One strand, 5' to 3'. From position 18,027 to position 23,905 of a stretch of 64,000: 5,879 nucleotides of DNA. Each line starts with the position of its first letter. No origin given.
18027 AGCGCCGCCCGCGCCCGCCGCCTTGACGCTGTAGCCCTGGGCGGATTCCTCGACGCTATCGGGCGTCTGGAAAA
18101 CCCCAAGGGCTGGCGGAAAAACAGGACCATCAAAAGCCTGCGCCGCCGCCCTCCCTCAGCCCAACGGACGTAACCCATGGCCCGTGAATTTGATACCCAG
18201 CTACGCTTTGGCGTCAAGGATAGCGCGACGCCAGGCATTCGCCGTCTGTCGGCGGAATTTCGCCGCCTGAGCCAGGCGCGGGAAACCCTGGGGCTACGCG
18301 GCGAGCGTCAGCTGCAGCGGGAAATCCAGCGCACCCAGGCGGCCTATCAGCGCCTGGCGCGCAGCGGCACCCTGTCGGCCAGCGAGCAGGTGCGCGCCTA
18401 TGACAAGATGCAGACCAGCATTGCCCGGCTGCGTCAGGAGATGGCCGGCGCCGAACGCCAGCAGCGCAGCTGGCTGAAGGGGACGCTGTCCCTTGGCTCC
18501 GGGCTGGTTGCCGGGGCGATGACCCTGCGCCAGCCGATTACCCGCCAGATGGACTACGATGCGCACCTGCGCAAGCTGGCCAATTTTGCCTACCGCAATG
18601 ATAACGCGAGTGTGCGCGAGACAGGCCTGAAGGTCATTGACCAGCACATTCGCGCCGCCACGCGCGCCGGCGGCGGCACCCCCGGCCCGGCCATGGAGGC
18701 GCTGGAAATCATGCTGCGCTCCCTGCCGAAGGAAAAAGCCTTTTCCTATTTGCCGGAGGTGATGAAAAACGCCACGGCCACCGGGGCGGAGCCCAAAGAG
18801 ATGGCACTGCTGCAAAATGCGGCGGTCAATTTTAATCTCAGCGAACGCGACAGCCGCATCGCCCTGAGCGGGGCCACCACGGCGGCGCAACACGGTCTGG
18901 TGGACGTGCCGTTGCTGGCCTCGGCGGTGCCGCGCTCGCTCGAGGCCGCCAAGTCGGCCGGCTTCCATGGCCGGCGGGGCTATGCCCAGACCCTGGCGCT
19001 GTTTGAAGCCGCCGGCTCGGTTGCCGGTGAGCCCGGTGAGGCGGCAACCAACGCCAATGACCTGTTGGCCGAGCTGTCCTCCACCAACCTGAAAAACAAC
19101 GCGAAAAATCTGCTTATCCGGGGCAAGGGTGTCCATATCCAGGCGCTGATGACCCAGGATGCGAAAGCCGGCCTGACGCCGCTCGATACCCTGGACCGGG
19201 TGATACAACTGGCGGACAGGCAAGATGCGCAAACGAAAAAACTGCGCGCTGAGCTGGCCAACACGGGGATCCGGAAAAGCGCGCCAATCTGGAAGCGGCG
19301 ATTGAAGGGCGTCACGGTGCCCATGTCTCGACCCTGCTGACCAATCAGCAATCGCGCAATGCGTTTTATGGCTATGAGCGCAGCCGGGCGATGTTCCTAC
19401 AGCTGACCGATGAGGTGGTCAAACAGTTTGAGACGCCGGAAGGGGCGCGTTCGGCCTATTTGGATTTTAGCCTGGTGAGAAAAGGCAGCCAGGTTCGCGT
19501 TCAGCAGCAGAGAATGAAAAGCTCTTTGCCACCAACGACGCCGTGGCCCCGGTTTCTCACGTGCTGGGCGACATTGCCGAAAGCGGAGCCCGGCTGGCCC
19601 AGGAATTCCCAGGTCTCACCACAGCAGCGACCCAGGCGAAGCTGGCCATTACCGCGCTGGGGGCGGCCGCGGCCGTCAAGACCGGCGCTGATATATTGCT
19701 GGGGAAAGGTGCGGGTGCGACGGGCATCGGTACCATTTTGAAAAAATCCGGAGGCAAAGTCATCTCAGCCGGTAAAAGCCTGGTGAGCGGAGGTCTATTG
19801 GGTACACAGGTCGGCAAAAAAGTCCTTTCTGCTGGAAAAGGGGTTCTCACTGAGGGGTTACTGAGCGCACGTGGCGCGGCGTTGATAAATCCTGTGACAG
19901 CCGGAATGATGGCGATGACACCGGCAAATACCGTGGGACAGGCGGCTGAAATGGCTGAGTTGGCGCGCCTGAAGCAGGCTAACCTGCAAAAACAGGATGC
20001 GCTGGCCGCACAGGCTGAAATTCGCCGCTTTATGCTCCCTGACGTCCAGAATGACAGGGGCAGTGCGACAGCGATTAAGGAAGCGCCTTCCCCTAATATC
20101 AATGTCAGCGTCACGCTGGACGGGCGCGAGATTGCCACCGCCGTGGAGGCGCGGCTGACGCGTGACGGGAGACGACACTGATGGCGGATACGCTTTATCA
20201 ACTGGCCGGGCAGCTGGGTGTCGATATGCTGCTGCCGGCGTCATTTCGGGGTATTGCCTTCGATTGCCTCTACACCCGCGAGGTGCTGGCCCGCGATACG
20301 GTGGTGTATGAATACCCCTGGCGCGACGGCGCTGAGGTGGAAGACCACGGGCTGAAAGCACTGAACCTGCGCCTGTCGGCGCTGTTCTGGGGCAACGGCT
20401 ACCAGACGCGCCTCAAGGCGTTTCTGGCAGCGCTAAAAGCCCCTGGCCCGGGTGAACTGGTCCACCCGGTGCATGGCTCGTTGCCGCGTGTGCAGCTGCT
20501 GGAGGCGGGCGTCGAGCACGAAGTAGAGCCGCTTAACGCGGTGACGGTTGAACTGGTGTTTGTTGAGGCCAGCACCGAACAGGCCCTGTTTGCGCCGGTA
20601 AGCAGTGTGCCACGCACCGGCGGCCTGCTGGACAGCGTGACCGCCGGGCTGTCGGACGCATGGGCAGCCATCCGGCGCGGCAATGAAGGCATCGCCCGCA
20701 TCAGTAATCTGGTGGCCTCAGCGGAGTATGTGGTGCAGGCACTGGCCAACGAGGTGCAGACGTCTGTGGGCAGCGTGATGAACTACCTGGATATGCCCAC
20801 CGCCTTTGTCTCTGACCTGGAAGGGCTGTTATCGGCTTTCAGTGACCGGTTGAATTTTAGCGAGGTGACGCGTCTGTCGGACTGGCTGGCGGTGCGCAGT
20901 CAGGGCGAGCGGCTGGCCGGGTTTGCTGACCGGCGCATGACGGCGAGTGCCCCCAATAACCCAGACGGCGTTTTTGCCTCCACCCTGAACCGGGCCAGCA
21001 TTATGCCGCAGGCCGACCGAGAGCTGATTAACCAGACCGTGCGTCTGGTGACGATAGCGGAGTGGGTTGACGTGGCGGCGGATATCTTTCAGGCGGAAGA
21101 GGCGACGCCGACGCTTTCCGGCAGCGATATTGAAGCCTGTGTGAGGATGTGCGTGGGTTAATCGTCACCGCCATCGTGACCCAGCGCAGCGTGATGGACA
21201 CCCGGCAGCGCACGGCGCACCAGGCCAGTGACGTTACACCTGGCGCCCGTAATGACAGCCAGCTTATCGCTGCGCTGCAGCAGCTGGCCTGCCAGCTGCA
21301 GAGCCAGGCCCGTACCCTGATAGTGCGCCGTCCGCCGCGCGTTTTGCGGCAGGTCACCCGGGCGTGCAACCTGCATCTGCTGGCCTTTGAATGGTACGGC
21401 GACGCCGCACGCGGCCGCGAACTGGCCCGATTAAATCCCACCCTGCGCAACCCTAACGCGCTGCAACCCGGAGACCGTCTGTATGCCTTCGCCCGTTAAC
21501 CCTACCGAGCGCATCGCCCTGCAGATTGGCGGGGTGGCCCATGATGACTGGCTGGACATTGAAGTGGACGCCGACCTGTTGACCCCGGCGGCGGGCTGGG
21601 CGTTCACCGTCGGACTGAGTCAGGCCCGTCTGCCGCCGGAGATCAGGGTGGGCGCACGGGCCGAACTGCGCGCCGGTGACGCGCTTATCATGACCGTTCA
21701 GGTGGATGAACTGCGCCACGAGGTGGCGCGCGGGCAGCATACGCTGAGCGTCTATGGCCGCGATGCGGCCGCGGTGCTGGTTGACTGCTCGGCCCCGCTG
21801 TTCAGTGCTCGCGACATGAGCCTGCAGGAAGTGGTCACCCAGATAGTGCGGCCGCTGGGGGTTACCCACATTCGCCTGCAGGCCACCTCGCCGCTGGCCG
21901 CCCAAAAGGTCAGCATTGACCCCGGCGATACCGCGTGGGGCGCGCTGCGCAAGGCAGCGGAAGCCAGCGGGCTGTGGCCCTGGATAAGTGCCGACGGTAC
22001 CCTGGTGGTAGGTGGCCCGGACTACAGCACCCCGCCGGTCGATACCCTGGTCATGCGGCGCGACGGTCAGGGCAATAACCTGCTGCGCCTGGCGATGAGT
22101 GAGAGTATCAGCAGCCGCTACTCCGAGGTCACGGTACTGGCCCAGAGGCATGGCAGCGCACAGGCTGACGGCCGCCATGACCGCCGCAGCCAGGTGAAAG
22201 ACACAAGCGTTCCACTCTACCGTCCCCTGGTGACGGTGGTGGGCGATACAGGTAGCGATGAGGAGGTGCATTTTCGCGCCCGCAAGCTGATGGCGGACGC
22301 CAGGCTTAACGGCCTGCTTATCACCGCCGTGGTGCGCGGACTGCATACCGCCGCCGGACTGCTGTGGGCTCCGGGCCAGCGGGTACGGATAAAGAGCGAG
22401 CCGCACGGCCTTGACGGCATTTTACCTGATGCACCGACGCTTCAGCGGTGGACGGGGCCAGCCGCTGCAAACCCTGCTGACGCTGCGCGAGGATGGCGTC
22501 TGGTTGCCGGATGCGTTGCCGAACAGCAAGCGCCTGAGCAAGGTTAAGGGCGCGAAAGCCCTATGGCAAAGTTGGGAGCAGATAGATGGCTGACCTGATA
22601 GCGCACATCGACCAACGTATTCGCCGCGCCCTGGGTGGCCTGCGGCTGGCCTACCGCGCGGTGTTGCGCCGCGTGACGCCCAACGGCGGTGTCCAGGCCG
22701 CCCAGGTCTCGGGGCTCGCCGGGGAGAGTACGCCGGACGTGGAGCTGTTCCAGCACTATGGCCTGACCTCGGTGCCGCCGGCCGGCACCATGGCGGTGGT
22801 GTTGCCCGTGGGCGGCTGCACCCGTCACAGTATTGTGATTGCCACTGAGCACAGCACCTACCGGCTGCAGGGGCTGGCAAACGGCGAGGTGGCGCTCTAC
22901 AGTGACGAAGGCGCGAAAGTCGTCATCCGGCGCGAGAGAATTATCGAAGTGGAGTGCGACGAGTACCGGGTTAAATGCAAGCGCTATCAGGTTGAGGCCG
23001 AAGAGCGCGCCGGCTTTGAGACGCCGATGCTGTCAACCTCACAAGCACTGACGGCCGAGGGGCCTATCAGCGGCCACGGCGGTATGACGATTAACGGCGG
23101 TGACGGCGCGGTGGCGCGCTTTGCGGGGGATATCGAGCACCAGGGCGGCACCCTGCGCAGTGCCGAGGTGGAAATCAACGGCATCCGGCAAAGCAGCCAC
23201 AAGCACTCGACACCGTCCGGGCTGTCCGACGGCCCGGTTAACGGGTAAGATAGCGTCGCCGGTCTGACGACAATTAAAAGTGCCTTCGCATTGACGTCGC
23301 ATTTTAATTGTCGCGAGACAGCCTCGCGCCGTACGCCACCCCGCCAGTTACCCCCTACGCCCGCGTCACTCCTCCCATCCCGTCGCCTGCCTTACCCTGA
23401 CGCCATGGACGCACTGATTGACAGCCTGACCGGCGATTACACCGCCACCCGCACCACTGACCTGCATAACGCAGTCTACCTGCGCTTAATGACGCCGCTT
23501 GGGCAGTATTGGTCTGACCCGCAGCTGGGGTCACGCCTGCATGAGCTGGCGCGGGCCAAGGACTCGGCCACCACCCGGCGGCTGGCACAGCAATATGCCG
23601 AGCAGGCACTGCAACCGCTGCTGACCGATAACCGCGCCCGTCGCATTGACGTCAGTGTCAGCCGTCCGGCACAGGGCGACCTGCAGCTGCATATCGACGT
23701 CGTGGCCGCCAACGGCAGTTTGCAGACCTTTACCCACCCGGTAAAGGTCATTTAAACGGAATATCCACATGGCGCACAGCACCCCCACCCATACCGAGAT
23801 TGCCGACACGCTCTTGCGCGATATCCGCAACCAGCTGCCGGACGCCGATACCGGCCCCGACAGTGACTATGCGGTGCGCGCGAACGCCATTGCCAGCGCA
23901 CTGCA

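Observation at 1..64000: About 15 of roughly 40 chromosomal genes are pseudogenes, a signature of a genome in early reductive evolution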

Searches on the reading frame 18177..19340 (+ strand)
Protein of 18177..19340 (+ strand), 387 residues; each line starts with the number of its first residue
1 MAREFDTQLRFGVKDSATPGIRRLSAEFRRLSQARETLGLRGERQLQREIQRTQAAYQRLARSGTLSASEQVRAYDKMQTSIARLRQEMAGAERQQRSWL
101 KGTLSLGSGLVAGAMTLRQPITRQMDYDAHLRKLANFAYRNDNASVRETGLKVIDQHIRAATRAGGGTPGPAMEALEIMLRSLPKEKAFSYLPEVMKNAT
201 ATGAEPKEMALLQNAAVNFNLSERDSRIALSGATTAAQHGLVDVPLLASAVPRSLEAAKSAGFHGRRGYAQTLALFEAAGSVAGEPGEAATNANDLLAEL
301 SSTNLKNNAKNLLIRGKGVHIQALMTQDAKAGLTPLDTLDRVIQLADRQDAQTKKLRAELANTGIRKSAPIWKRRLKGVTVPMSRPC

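Call 28: search_protein_families(library=phrogs, proteins=[window:18177-19340:+])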
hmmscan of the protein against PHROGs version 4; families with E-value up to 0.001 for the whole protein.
window:18177-19340:+ (387 aa): 4 families
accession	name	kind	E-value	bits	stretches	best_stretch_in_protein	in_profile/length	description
phrog_794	-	tail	3.7e-80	271.6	1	21-364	50-410/763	tail length tape measure protein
phrog_19282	-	unknown function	1.2e-06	28.6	1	26-333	48-346/490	-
phrog_5690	-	unknown function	3.7e-06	26.8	1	182-344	179-335/907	-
phrog_34270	-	tail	1.7e-05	24.9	1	71-305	35-275/653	tail length tape measure protein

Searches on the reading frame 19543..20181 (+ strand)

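Call 28: search_protein_families(library=phrogs, proteins=[window:19543-20181:+])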
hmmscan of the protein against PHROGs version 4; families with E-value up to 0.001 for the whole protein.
window:19543-20181:+ (212 aa): 1 family
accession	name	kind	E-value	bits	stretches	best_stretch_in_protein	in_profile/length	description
phrog_794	-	tail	2.8e-12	47.1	1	3-211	504-746/763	tail length tape measure protein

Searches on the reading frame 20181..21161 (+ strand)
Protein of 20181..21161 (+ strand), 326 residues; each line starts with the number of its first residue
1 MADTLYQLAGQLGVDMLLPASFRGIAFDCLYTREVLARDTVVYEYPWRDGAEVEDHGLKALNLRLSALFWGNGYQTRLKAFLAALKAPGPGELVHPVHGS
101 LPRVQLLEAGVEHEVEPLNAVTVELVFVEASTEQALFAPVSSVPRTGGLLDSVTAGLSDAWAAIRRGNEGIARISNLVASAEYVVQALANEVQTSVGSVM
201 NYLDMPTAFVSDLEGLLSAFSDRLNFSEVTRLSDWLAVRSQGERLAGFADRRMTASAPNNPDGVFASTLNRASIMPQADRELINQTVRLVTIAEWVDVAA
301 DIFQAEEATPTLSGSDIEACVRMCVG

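Call 28: search_protein_families(library=phrogs, proteins=[window:20181-21161:+])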
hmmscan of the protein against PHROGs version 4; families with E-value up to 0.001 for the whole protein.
window:20181-21161:+ (326 aa): 3 families
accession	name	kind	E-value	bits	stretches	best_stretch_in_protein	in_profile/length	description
phrog_184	-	tail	7.2e-57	194.4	1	15-322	7-314/411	baseplate hub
phrog_16855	-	tail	2.5e-25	90.3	1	17-163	8-151/158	Gpu-like tail protein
phrog_20901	-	unknown function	3.6e-12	47.2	1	21-220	27-246/259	-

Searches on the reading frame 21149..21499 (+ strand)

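Call 28: search_protein_families(library=phrogs, proteins=[window:21149-21499:+])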
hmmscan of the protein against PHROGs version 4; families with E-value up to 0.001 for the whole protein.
window:21149-21499:+ (116 aa): 2 families
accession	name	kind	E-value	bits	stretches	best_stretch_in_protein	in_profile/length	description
phrog_184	-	tail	1.4e-20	74.9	1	19-115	313-410/411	baseplate hub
phrog_10951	-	unknown function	6.1e-13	50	1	7-115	49-155/156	-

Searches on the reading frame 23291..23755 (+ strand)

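Call 29: search_protein_families(library=phrogs, proteins=[window:23291-23755:+])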
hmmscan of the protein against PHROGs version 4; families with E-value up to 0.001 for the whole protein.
window:23291-23755:+ (154 aa): 3 families
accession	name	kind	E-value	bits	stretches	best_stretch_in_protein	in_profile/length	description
phrog_180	-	tail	5.7e-33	114.6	1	39-151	3-140/148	baseplate wedge subunit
phrog_975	-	tail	2.1e-08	34.6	1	57-138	136-214/238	baseplate protein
phrog_43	-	tail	1.3e-05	25.9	1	51-140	15-102/126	baseplate wedge subunit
